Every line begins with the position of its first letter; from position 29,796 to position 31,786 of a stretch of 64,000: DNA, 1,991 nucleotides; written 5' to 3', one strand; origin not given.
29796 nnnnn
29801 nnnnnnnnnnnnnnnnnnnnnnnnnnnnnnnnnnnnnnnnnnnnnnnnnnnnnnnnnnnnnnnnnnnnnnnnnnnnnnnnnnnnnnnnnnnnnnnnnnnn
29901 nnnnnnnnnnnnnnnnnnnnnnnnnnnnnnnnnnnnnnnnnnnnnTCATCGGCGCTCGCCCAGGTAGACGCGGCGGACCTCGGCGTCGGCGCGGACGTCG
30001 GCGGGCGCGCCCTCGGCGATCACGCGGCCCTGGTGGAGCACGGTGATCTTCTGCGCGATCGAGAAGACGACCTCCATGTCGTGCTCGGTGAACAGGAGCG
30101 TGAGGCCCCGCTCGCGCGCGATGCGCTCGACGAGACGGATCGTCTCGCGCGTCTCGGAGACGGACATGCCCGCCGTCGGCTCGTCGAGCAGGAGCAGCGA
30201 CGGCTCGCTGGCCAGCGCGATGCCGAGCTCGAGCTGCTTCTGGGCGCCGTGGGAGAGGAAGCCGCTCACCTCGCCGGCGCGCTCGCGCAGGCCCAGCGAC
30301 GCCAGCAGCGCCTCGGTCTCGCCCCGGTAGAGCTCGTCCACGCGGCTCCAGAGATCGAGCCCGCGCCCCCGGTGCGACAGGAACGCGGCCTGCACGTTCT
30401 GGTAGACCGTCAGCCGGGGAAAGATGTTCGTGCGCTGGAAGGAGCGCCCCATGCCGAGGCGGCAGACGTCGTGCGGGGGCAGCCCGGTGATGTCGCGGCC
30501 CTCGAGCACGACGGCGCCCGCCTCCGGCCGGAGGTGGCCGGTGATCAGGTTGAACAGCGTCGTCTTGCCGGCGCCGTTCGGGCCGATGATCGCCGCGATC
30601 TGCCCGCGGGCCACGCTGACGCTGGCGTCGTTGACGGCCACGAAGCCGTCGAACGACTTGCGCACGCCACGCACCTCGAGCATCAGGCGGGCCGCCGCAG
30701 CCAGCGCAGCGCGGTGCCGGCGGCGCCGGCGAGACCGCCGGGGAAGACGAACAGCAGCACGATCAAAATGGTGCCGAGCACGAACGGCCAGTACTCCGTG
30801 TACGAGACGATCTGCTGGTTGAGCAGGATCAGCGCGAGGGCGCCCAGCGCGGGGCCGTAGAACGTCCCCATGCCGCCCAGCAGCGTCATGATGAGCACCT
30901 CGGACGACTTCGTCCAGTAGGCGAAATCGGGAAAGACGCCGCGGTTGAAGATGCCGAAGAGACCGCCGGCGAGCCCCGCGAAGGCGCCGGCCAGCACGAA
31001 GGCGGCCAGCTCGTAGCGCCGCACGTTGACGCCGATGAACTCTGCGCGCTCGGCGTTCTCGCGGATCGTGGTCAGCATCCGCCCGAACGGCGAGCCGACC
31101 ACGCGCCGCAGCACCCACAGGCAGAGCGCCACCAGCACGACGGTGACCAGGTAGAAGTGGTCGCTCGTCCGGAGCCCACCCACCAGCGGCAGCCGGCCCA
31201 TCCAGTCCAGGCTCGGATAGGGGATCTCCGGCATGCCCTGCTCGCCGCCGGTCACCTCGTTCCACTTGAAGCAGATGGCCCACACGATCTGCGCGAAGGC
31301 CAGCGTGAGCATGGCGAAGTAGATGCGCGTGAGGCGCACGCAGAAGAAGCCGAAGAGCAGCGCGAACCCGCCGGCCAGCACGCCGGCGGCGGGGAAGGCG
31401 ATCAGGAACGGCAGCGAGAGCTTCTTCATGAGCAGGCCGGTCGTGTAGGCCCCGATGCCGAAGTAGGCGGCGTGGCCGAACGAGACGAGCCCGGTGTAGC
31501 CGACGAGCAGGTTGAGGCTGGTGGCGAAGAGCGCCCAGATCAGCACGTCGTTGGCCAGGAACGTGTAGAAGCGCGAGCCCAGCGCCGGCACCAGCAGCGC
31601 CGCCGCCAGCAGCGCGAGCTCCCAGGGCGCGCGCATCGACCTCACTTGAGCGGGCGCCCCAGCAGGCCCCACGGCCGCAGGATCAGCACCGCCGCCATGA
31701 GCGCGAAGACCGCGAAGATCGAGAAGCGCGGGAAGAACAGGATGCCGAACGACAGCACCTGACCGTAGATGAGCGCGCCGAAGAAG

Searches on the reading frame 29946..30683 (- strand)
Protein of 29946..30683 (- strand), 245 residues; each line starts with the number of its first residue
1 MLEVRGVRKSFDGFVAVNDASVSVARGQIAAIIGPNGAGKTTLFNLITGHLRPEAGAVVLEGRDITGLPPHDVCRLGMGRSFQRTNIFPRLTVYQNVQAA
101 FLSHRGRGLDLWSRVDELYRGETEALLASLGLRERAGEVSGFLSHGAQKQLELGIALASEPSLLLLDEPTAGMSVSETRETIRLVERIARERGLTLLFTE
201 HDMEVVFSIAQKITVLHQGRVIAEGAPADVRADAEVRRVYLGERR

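Call 54: search_protein_families(library=pfam, proteins=[window:29946-30683:-], max_evalue=0.001)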
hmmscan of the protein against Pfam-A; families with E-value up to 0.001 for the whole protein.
window:29946-30683:- (245 aa): 4 families
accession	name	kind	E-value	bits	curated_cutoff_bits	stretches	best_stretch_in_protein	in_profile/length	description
PF00005.33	ABC_tran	-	1.8e-29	103.5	25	1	18-171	2-137/137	ABC transporter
PF12399.14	BCA_ABC_TP_C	-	5.9e-10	39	25.5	1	220-244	1-25/27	Branched-chain amino acid ATP-binding cassette transporter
PF13304.12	AAA_21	-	3.5e-08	34.3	27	0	29-47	1-19/304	AAA domain, putative AbiEii toxin, Type IV TA system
PF13476.12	AAA_23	-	7.3e-05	23.9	27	1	18-48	11-40/201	AAA domain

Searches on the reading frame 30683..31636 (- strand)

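Call 54: search_protein_families(library=pfam, proteins=[window:30683-31636:-], max_evalue=0.001)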
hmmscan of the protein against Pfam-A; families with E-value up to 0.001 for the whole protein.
window:30683-31636:- (317 aa): 1 family
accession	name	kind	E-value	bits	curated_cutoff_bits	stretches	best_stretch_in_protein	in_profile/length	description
PF02653.21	BPD_transp_2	-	1e-42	146.6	26.8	1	26-295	4-269/269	Branched-chain amino acid transport system / permease component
